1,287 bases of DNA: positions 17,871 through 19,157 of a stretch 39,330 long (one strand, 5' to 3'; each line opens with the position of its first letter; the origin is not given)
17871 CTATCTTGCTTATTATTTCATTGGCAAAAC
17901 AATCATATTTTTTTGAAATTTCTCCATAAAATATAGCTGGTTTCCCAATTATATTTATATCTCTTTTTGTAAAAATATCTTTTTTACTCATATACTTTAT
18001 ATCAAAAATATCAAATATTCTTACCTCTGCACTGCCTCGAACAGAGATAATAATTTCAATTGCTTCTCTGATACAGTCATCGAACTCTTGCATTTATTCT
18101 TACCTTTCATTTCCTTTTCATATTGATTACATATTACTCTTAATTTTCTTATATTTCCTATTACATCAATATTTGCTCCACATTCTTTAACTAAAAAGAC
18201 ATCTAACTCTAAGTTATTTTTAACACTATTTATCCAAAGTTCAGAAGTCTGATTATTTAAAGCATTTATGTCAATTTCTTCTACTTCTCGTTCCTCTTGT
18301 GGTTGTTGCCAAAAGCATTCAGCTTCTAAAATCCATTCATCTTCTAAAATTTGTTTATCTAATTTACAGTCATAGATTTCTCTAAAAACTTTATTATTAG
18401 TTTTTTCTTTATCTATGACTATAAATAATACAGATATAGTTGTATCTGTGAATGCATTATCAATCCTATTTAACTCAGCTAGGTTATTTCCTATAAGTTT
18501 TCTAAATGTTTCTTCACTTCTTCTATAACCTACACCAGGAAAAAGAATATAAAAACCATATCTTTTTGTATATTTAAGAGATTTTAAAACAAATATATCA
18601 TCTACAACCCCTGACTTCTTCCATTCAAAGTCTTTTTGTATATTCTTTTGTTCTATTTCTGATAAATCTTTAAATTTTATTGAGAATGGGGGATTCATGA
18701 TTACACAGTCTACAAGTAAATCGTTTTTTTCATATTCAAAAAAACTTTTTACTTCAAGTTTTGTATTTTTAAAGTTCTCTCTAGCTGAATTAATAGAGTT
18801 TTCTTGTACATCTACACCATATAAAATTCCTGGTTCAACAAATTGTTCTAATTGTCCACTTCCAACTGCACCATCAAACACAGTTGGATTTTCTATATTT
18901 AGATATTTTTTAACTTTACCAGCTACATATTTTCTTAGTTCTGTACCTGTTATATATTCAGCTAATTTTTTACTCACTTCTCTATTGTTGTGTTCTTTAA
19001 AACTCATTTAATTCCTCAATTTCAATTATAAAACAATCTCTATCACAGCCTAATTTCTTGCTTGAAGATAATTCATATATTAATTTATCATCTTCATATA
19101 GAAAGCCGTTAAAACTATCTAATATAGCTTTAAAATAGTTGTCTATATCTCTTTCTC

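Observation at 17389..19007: Orphan Type I-like methyltransferase plus half-HsdS specificity subunit, with no restriction subunit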

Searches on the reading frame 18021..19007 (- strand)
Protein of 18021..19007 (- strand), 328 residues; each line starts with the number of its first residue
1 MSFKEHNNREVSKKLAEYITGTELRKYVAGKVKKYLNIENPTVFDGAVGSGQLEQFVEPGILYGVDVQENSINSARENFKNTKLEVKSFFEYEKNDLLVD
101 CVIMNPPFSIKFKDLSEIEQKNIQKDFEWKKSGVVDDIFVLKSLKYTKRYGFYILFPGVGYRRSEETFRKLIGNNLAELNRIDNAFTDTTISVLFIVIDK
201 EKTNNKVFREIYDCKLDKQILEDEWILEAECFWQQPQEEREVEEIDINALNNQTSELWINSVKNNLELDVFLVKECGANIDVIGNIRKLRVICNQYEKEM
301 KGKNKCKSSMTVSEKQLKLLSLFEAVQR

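Call 3: search_protein_families(library=pfam, proteins=[window:18021-19007:-], max_evalue=0.1)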
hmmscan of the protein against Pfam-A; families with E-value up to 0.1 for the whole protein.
window:18021-19007:- (328 aa): 6 families
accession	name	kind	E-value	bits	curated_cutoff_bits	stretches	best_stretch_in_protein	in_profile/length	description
PF02384.22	N6_Mtase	-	2.5e-07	30.8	20.4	1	15-208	25-242/311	N-6 DNA Methylase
PF05175.20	MTS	-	8.9e-05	22.6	23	1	61-121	57-121/170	Methyltransferase small domain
PF13847.12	Methyltransf_31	-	0.0017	18.5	27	1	50-108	14-84/145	Methyltransferase domain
PF07669.17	Eco57I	-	0.0035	17.9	25.3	1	72-171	48-149/171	Eco57I restriction-modification methylase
PF01170.24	UPF0020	-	0.0086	16.2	22.3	1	62-116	79-139/197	RMKL-like, methyltransferase domain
PF13649.12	Methyltransf_25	-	0.036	15.2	27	1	45-105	3-72/97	Methyltransferase domain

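Call 4: search_protein_families(library=ncbifam, proteins=[window:18021-19007:-], max_evalue=0.1)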
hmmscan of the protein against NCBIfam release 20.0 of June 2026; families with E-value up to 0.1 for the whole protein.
window:18021-19007:- (328 aa): 2 families
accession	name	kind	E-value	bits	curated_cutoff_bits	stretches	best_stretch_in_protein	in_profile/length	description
TIGR03534.1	RF_mod_PrmC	equivalog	0.00095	18.7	199.1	1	39-118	87-175/253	peptide chain release factor N(5)-glutamine methyltransferase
NF053511.1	tRNA_U34_MnmM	equivalog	0.059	12.9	135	0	40-85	18-68/183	tRNA 5-(aminomethyl)-2-thiouridylate-methyltransferase MnmM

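Call 8: search_dna_similar(query=window:18021-19007:-, collection=phages, mode=protein, max_rows=30)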
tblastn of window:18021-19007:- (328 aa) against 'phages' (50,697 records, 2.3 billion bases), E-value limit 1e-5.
Records with a match: 10; places in all: 10; records where one place covers at least 80% of the query: 5.
Best place of each record, by identity: 80-90% 3; 60-80% 1; <60% 6.
By first word of the organism name: Fusobacterium 4; Streptococcus 4; Mannheimia 2.
By host as written in the record: Fusobacterium nucleatum 4; Mannheimia haemolytica 587A serotype A2 2; Streptococcus dysgalactiae UT-5354 1; Streptococcus azizii 13-1151-1 1; Streptococcus azizii 1206367 1; Streptococcus oralis AZ_3a 1.
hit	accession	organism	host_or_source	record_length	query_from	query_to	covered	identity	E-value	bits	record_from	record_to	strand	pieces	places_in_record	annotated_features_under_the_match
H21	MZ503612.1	Fusobacterium phage FNU_1P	Fusobacterium nucleatum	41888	1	328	100%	71.3%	4e-156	489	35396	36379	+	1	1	N-6 DNA methylase | restriction endonuclease subunit S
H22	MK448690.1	Streptococcus phage Javan169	Streptococcus dysgalactiae UT-5354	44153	3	297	90%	51.2%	2e-87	291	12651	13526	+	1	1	N-6 DNA methylase | HNH endonuclease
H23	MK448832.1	Streptococcus phage Javan85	Streptococcus azizii 13-1151-1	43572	1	297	91%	50.2%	1e-89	298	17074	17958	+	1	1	hypothetical protein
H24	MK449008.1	Streptococcus phage Javan84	Streptococcus azizii 1206367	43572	1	297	91%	50.2%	1e-89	298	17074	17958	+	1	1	hypothetical protein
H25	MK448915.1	Streptococcus phage Javan350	Streptococcus oralis AZ_3a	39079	1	296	90%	48.0%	2e-85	286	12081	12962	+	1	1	hypothetical protein (x2)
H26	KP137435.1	Mannheimia phage vB_MhS_587AP2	Mannheimia haemolytica 587A serotype A2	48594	1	225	69%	57.7%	2e-76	260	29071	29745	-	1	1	hypothetical protein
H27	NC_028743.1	Mannheimia phage vB_MhS_587AP2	Mannheimia haemolytica 587A serotype A2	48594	1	225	69%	57.7%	2e-76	260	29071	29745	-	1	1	DNA methyltransferase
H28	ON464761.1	Fusobacterium phage JD-Fnp3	Fusobacterium nucleatum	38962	1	124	38%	87.1%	6e-64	224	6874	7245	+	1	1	N-6 DNA methylase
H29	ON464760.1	Fusobacterium phage JD-Fnp2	Fusobacterium nucleatum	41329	1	124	38%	87.1%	6e-64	224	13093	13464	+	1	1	DUF3310 domain-containing protein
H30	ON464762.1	Fusobacterium phage JD-Fnp5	Fusobacterium nucleatum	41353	1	124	38%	87.1%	6e-64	224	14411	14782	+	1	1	N-6 DNA methylase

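Call 10: get_annotated_region(hit=H21, flank=4000)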
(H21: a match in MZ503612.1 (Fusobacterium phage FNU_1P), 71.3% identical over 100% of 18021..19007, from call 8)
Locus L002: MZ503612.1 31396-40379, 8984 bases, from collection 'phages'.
description: Fusobacterium phage FNU_1P, complete genome.
organism: Fusobacterium phage FNU_1P (NCBI taxid 2861054)
taxonomy: Viruses; Duplodnaviria; Heunggongvirae; Uroviricota; Caudoviricetes
host: Fusobacterium nucleatum; source: -; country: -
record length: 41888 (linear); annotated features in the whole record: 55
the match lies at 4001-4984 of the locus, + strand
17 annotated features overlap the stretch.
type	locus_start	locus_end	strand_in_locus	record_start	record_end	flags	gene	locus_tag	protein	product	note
CDS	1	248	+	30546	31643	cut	-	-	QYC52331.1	exonuclease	-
CDS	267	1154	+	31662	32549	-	-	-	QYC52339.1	recombination protein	recombination protein RecT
CDS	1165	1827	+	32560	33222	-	-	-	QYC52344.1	Rha family transcriptional regulator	-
CDS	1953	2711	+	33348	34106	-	-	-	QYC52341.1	replication initiator protein A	-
CDS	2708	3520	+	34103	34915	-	-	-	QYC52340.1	ATP-binding protein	-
CDS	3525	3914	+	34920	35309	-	-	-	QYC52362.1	crossover junction endodeoxyribonuclease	-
CDS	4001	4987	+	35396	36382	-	-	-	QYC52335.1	N-6 DNA methylase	-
CDS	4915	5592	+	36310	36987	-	-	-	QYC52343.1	restriction endonuclease subunit S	-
CDS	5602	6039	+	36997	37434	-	-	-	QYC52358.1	nucelotide kinase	-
CDS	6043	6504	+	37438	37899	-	-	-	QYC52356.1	dynein heavy chain 2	-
CDS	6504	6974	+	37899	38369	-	-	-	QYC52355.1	hypothetical protein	hypothetical protein 13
CDS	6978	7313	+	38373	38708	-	-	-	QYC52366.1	hypothetical protein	hypothetical protein 15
CDS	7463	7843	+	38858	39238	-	-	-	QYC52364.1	YopX protein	-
CDS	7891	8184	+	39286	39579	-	-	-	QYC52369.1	hypothetical protein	hypothetical protein 16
CDS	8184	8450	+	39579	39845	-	-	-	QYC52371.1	Sep15/SelM redox domain protein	-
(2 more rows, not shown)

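Call 11: search_solved_structures(query=window:18021-19007:-, max_evalue=1, show_alignments=2)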
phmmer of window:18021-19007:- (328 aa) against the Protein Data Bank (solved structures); distinct sequences matched with E-value up to 1: 2.
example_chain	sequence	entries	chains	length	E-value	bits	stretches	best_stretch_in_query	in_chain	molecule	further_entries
7bst_D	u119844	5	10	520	5.9e-08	35.6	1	43-224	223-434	Type I restriction enzyme EcoR124II M protein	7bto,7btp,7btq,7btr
1ri1_A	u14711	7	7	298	0.045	16.3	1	41-93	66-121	mRNA CAPPING ENZYME | mRNA cap guanine-N7 methyltransferase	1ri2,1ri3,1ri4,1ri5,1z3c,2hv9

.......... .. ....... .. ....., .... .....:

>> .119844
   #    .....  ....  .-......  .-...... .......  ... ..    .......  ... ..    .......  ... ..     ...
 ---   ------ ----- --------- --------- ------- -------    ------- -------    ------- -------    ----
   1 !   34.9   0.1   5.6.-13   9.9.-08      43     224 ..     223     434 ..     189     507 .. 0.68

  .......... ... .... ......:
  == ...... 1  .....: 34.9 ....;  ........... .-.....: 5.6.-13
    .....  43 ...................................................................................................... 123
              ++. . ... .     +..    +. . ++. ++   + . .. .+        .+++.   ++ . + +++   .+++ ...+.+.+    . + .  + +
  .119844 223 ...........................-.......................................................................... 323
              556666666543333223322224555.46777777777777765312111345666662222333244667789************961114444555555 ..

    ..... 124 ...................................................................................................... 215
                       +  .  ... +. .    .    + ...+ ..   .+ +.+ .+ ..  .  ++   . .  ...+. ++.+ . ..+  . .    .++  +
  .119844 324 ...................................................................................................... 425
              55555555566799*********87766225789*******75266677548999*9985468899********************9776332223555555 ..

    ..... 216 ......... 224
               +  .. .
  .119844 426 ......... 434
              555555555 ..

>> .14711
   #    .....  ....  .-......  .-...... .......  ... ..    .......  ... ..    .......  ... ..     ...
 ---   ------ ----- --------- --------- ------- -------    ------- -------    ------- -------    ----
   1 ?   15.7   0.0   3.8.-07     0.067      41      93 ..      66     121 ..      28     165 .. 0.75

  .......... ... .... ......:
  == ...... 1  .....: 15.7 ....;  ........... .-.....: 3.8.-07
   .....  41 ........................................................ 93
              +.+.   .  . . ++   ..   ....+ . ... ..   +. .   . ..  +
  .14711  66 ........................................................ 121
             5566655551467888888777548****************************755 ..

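Call 13: find_homologous_proteins(query=window:18021-19007:-)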
Query window:18021-19007:- (328 aa): 927 proteins with E <= 0.001 among 2368 candidates; the best 120 are listed.
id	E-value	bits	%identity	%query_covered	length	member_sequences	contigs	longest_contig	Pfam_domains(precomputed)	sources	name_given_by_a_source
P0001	3.3e-203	692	95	100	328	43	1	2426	PF05175.21,PF02384.23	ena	-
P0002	1.3e-199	680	94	100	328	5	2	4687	PF02384.23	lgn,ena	-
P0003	1.4e-197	673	92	100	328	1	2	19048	PF02384.23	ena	-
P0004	1.5e-197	673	93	100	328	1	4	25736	PF05175.21,PF02384.23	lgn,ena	-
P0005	3.0e-196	669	93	100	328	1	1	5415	PF05175.21,PF02384.23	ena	-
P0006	7.3e-195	664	91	100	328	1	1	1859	PF02384.23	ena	-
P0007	5.1e-194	662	91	100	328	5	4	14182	PF02384.23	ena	-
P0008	8.1e-193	658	90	100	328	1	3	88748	PF05175.21,PF02384.23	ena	-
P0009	1.4e-192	657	90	100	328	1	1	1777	PF02384.23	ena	-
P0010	4.4e-192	655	90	100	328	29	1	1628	PF02384.23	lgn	-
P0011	1.3e-191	654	90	100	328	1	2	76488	PF02384.23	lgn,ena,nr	nr:MAG TPA: N-6 DNA Methylase [Caudoviricetes sp.]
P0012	1.9e-191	653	90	100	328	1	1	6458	PF02384.23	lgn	-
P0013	6.7e-191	651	90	100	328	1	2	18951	PF02384.23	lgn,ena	-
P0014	2.2e-190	650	89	100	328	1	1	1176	PF02384.23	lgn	-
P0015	3.2e-190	649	89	100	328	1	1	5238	PF02384.23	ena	-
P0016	5.2e-190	648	90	100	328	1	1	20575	PF05175.21,PF02384.23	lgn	-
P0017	6.6e-190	648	89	100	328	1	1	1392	PF02384.23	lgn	-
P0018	7.4e-190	648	88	100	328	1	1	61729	PF02384.23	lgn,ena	-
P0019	1.8e-189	647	89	100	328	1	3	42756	PF02384.23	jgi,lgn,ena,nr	jgi:hypothetical protein|nr:MAG TPA: N-6 DNA Methylase [Caudoviricetes sp.]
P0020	4.0e-189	646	89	100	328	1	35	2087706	PF02384.23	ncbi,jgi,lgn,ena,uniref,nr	ncbi:SAM-dependent methyltransferase [Fusobacterium vincentii]|uniref:N-6 DNA methylase n=1 Tax=Fuso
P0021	1.4e-188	644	89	100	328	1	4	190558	PF02384.23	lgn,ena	-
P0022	1.8e-188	643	89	100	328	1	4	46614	PF02384.23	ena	-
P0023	1.8e-188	643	89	100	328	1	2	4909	PF02384.23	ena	-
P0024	2.8e-188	643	89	100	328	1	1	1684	PF02384.23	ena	-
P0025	1.4e-187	641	88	100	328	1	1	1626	PF02384.23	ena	-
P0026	7.4e-187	638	88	100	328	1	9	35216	PF05175.21,PF02384.23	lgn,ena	-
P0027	9.0e-187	638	88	100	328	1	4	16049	PF02384.23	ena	-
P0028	1.3e-186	637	88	100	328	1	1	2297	PF05175.21,PF02384.23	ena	-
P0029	2.7e-186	636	88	100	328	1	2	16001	PF05175.21,PF02384.23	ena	-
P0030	3.7e-186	636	88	100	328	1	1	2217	PF05175.21,PF02384.23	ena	-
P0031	1.8e-185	634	88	100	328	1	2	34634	PF05175.21,PF02384.23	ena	-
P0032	2.1e-185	633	88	100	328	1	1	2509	PF05175.21,PF02384.23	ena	-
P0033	6.7e-185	632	87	100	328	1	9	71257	PF02384.23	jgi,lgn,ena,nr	jgi:hypothetical protein|nr:MAG TPA: N-6 DNA Methylase [Caudoviricetes sp.]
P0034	7.9e-185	631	87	100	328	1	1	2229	PF02384.23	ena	-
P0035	9.8e-185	631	87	100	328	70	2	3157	PF05175.21,PF02384.23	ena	-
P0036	2.1e-184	630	87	100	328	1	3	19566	PF02384.23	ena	-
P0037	2.4e-184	630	87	100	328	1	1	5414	PF02384.23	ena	-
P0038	1.4e-183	627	87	100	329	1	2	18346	PF02384.23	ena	-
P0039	1.5e-183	627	85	100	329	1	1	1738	PF02384.23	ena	-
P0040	3.4e-183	626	88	100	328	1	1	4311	PF02384.23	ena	-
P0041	3.8e-183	626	86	100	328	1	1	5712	PF02384.23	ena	-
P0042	4.8e-183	626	86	100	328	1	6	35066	PF02384.23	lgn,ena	-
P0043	5.7e-183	625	85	100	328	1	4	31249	PF02384.23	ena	-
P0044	6.5e-183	625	85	100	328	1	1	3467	PF02384.23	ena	-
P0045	1.2e-182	624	85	100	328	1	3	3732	PF02384.23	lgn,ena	-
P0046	1.3e-182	624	85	100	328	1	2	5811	PF02384.23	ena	-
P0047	1.4e-181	621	84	100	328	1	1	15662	PF05175.21,PF02384.23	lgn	-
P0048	5.2e-179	612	84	100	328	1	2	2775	PF02384.23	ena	-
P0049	2.7e-178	610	84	100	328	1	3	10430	PF02384.23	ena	-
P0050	4.6e-178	609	83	100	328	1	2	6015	PF02384.23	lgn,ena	-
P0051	1.4e-177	608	82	100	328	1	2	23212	PF05175.21,PF02384.23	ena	-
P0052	2.1e-177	607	83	100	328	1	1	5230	PF05175.21,PF02384.23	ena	-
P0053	9.5e-177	605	84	100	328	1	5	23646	PF02384.23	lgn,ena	-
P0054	1.1e-176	605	83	100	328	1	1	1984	PF02384.23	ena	-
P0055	1.4e-176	604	84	100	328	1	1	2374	PF05175.21,PF02384.23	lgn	-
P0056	1.4e-176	604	83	100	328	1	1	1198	PF05175.21,PF02384.23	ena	-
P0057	2.2e-176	604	83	100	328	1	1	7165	PF02384.23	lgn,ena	-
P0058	2.2e-176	604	82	100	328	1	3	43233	PF02384.23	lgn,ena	-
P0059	2.8e-176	603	83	100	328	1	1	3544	PF02384.23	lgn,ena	-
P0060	2.9e-176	603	83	100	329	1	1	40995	PF02384.23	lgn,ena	-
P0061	2.9e-176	603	83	100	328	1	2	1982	PF02384.23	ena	-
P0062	3.8e-176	603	82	100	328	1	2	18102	PF02384.23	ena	-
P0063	4.0e-176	603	82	100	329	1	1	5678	PF02384.23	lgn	-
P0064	4.1e-176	603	82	100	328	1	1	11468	PF02384.23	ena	-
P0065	4.2e-176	603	83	100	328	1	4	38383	PF02384.23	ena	-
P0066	4.9e-176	603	83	100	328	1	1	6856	PF02384.23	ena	-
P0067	9.7e-176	602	83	99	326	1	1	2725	PF02384.23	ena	-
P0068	1.3e-175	601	83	100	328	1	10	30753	PF02384.23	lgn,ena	-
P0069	1.4e-175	601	82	100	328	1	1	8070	PF02384.23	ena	-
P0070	1.4e-175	601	83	100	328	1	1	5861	PF02384.23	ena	-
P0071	1.6e-175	601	83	100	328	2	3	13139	PF02384.23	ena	-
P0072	1.7e-175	601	82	100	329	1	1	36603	PF02384.23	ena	-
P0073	1.9e-175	601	83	100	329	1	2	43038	PF02384.23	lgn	-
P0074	2.1e-175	601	81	100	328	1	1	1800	PF02384.23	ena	-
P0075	2.4e-175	600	84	100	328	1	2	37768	PF02384.23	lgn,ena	-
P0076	2.7e-175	600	82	100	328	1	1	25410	PF02384.23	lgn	-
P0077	3.8e-175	600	84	100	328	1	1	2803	PF02384.23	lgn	-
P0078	3.9e-175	600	82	100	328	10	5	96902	PF02384.23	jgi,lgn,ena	-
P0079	3.9e-175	600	82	100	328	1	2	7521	PF02384.23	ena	-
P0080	4.4e-175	599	82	100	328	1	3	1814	PF02384.23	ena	-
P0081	4.4e-175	599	82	100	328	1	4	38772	PF02384.23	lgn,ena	-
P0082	5.2e-175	599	82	100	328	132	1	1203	PF02384.23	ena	-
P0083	5.2e-175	599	82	100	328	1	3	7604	PF02384.23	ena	-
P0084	5.2e-175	599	83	100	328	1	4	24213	PF02384.23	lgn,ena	-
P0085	5.7e-175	599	83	100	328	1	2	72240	PF02384.23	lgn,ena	-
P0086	6.0e-175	599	82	100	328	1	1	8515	PF02384.23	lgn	-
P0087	6.0e-175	599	81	100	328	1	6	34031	PF02384.23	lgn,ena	-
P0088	7.9e-175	599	83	100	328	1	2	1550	PF02384.23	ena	-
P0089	8.5e-175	599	81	100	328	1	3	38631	PF02384.23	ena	-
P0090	8.8e-175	598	82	100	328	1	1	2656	PF02384.23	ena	-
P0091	9.0e-175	598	82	100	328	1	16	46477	PF05175.21,PF02384.23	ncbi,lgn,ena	-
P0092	9.1e-175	598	83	100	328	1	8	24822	PF02384.23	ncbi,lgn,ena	-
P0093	9.5e-175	598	82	100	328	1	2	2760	PF02384.23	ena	-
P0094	1.1e-174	598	81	100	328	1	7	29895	PF02384.23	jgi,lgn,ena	jgi:hypothetical protein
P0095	1.3e-174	598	83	100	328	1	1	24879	PF02384.23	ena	-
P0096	2.7e-174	597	81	100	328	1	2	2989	PF02384.23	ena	-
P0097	2.7e-174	597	83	100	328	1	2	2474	PF02384.23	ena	-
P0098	3.8e-174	596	81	100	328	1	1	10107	PF02384.23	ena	-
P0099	3.9e-174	596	82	100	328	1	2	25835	PF02384.23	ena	-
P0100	4.2e-174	596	81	100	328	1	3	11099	PF02384.23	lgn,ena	-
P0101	4.3e-174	596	82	100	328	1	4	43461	PF02384.23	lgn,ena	-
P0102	4.4e-174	596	81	100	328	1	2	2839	PF02384.23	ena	-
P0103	5.3e-174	596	81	100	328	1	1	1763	PF02384.23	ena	-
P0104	5.4e-174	596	81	100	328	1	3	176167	PF02384.23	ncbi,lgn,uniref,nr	ncbi:N-6 DNA methylase [Fusobacterium periodonticum]|uniref:DNA methylase adenine-specific domain-co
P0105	5.6e-174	596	82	100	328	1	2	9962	PF02384.23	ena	-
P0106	5.9e-174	596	83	100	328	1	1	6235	PF02384.23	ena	-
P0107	6.2e-174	596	82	100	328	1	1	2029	PF02384.23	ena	-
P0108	7.7e-174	595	81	100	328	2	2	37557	PF02384.23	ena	-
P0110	8.4e-174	595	82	100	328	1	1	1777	PF05175.21,PF02384.23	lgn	-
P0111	8.8e-174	595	81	100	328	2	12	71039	PF02384.23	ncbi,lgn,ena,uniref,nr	ncbi:N-6 DNA methylase [Fusobacterium sp. CAG:649]|uniref:N-6 DNA methylase n=1 Tax=Fusobacterium sp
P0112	8.9e-174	595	82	100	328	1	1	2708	PF02384.23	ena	-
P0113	9.2e-174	595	82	100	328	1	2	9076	PF02384.23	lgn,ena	-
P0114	9.4e-174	595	80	100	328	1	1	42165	PF02384.23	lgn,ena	-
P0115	9.5e-174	595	82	100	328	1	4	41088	PF02384.23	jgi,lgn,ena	jgi:hypothetical protein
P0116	1.1e-173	595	82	100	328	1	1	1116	PF02384.23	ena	-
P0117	1.2e-173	595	80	100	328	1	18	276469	PF02384.23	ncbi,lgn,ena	-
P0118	1.2e-173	595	81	100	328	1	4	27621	PF02384.23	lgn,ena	-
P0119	1.2e-173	595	82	100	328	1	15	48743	PF02384.23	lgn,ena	-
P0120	1.2e-173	595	82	100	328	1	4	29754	PF02384.23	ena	-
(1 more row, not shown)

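Call 17: find_related_loci(query=window:18021-19007:-, collection=viral_contigs, flank=4000)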
Query window:18021-19007:- (328 aa) in viral_contigs; peptide patterns used: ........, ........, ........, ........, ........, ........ (x = any residue, [..] = any of these).
58 stretches matched a pattern; 58 encode a relative of the query (tblastn E <= 1e-3); 58 distinct loci.
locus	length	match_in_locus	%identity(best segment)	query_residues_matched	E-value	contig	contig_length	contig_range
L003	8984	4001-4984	90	1-328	0e+0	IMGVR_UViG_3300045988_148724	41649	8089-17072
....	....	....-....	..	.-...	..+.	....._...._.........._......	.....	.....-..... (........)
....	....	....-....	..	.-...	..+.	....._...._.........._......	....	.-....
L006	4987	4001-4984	89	1-328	0e+0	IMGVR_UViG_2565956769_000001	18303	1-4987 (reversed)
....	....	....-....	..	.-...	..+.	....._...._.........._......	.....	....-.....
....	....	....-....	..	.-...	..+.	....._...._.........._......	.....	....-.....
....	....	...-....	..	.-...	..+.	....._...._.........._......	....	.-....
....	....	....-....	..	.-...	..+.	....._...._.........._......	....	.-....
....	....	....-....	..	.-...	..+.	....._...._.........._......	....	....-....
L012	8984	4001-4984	82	1-328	0e+0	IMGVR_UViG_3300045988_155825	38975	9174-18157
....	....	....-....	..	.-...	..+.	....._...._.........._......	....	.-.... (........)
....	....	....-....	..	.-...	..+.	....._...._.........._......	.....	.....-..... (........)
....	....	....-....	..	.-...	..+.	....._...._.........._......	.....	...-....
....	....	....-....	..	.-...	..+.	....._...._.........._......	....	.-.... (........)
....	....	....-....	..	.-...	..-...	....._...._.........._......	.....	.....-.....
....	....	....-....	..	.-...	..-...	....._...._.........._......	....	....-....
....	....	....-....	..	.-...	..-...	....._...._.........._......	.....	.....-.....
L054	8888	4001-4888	58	1-298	3e-109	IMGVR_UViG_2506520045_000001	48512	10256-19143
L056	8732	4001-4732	53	1-246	8e-85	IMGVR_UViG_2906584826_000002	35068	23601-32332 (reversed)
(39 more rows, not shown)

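Call 28: search_protein_families(library=padloc, proteins=[window:18021-19007:-], max_evalue=0.01)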
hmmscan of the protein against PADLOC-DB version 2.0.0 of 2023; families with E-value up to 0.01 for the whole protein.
window:18021-19007:- (328 aa): 2 families
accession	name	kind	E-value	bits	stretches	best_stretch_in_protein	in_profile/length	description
PDLC03022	MTase_I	-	2.3e-07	27.6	1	94-207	295-413/857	Type I methyltransferase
PDLC04134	mad2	-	9.1e-07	26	1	43-124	295-371/492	mads_2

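Call 29: search_protein_families(library=phrogs, proteins=[window:18021-19007:-], max_evalue=0.001)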
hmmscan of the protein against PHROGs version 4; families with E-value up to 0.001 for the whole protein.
window:18021-19007:- (328 aa): 4 families
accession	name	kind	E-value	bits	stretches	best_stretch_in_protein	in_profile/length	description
phrog_6380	-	other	3.6e-80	270.7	1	1-316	8-376/382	DNA methyltransferase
phrog_9133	-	unknown function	1.4e-12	47.3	1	5-223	724-930/1259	-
phrog_2713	-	unknown function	4.7e-09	36.8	1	11-208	187-408/520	-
phrog_799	-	other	1.1e-05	25.9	1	34-110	227-295/458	DNA methyltransferase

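Call 42: search_protein_representatives(protein=window:18021-19007:-)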
Query: 328 residues. Proteins with E-value up to 0.001 (for the whole library): 151; up to 1e-10: 72; up to 1e-30: 24. The best 150 are listed.
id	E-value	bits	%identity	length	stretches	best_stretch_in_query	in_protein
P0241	1.9e-86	306.6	51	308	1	5-297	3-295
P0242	1.1e-83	297.5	52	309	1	1-305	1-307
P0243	2.4e-77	276.7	49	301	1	5-302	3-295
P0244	7.7e-73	261.9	51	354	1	4-272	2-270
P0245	2.0e-68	247.4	42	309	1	1-300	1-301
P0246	6.0e-66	239.3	43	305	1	5-301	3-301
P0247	2.8e-64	233.8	54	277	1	4-213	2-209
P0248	8.8e-64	232.2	45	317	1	4-263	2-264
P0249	8.1e-59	215.9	58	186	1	43-222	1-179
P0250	9.3e-59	215.7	47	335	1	3-238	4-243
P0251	1.1e-53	199.0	49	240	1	63-268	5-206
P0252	2.3e-53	197.9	40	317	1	3-288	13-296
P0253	3.3e-53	197.4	55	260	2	95-265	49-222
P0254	4.5e-53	197.0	41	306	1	6-280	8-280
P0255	3.2e-49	184.4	55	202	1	130-321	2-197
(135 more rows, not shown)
